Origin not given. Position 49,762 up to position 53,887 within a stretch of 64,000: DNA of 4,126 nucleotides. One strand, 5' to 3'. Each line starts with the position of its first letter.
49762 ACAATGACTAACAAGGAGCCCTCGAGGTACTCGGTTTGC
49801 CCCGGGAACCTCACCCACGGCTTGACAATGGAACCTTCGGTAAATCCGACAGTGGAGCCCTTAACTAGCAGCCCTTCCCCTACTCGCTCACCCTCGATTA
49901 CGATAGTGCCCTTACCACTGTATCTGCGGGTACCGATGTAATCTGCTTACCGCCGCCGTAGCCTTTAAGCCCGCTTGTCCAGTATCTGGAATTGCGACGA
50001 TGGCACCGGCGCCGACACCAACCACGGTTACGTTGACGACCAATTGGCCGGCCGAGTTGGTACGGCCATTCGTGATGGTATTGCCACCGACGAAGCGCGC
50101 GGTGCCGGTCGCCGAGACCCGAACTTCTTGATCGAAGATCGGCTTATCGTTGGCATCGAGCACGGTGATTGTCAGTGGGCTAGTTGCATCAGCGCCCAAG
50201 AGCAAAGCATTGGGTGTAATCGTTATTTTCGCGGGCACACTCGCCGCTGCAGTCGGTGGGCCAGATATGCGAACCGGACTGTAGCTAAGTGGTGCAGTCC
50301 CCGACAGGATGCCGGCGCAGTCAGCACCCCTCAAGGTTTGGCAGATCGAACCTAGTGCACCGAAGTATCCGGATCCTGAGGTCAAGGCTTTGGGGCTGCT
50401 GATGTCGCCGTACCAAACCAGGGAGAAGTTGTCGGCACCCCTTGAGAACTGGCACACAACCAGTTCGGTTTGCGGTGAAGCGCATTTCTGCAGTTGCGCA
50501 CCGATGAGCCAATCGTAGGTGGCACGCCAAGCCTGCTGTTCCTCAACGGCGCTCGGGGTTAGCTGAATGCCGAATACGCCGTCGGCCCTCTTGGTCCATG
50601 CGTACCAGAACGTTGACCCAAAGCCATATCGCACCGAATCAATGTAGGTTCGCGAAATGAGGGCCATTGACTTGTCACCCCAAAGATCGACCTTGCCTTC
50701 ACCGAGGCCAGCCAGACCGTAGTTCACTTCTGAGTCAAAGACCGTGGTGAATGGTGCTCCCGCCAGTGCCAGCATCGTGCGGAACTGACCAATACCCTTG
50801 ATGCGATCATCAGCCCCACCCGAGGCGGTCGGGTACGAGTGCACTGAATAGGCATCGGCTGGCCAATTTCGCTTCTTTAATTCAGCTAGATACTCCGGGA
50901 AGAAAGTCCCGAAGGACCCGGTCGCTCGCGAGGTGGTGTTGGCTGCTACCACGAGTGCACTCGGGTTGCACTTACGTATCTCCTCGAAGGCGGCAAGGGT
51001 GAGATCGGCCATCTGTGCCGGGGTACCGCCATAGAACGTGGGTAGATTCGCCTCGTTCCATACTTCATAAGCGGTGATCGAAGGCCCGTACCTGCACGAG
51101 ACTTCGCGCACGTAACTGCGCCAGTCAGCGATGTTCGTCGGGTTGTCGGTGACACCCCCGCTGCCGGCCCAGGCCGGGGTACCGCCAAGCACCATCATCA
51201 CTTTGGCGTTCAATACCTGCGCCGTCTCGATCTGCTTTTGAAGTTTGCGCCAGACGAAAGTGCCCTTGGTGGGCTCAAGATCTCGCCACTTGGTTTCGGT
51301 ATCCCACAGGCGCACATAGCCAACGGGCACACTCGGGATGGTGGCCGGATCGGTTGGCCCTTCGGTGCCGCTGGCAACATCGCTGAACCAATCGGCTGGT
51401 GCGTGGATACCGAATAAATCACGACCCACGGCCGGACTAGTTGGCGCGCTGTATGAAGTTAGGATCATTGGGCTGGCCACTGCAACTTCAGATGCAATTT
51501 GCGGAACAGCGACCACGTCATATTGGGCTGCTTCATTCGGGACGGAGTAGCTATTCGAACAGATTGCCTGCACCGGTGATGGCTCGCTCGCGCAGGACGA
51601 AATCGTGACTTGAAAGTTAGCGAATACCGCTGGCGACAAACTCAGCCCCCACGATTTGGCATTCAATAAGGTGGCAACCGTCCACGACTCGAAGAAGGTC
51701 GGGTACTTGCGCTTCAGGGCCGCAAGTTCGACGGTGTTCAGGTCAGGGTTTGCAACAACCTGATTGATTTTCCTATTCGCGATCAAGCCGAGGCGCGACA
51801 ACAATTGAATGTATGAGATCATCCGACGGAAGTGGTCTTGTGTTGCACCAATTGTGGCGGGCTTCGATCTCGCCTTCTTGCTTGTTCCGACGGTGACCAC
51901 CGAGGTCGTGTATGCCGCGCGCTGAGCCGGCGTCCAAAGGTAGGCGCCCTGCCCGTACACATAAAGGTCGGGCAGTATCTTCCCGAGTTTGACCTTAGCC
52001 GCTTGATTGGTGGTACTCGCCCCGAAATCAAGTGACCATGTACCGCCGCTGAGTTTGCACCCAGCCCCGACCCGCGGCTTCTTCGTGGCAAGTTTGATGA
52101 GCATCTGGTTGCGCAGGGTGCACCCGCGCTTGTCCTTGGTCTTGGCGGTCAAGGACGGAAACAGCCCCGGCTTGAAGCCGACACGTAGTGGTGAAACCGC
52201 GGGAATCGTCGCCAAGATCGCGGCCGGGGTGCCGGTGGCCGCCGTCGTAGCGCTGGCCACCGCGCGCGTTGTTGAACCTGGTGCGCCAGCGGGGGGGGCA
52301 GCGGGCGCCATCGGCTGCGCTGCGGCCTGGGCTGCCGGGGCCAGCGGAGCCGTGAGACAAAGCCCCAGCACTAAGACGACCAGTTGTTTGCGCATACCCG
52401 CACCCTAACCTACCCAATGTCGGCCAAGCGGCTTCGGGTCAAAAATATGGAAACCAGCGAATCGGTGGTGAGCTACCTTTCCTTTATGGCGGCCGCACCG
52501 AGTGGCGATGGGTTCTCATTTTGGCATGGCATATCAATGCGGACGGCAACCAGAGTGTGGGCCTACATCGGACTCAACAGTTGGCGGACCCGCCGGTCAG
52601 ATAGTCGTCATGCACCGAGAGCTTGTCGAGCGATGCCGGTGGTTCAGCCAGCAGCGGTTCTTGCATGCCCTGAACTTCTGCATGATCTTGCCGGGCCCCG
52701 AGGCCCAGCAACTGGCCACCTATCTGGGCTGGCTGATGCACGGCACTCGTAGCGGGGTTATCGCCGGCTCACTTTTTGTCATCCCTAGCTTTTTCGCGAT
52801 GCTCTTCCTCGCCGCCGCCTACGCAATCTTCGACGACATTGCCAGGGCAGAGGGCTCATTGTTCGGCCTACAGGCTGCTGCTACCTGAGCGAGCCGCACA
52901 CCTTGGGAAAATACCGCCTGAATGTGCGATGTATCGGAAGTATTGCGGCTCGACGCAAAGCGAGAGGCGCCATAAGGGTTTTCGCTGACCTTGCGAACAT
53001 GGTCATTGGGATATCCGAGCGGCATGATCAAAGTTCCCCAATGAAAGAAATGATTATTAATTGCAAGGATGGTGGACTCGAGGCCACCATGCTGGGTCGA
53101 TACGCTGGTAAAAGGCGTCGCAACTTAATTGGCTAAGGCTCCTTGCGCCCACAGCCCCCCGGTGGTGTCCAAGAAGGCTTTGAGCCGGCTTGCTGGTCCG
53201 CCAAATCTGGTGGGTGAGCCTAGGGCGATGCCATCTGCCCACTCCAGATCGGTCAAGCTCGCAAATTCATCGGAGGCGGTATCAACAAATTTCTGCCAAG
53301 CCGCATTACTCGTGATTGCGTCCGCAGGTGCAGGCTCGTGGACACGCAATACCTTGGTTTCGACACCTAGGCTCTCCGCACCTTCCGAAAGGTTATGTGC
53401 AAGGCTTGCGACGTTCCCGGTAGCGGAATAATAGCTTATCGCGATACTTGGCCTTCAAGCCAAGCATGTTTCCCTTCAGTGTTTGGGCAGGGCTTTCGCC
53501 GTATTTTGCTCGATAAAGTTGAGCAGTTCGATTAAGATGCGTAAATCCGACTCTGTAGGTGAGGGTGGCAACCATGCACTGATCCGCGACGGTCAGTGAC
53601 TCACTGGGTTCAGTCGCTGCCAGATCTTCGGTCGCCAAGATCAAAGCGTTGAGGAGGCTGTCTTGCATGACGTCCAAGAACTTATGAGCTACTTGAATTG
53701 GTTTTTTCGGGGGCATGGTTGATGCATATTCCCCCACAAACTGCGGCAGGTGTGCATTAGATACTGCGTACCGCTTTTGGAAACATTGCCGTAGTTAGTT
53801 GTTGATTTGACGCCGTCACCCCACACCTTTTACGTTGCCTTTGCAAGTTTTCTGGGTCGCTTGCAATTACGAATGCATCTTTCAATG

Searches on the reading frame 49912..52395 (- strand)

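Call 4: search_protein_families(library=pfam, proteins=[window:49912-52395:-])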
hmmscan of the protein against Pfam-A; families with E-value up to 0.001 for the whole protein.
window:49912-52395:- (827 aa): 1 family
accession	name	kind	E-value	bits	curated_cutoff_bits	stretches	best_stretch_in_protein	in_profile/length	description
PF02369.22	Big_1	-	7.3e-05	23.2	34.9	1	734-803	14-80/93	Bacterial Ig-like domain (group 1)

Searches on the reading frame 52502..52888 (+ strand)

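Call 8: search_protein_families(library=pfam, proteins=[window:52502-52888:+])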
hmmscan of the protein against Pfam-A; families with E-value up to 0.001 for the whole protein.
window:52502-52888:+ (128 aa): 1 family
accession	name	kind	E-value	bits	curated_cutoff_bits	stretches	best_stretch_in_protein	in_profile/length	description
PF02417.20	Chromate_transp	-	6.8e-26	91.7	28.6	1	26-127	14-115/166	Chromate transporter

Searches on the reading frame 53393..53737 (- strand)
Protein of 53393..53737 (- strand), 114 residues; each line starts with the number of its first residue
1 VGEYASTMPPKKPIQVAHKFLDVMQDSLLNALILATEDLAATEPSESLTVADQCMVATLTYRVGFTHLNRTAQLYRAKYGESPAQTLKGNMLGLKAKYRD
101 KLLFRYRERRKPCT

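Call 8: search_protein_families(library=pfam, proteins=[window:53393-53737:-])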
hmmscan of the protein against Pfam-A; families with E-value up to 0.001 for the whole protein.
window:53393-53737:- (114 aa): 1 family
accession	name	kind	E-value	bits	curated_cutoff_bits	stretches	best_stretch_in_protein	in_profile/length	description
PF12833.13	HTH_18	-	0.00099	19.8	33.6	0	52-88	43-79/80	Helix-turn-helix domain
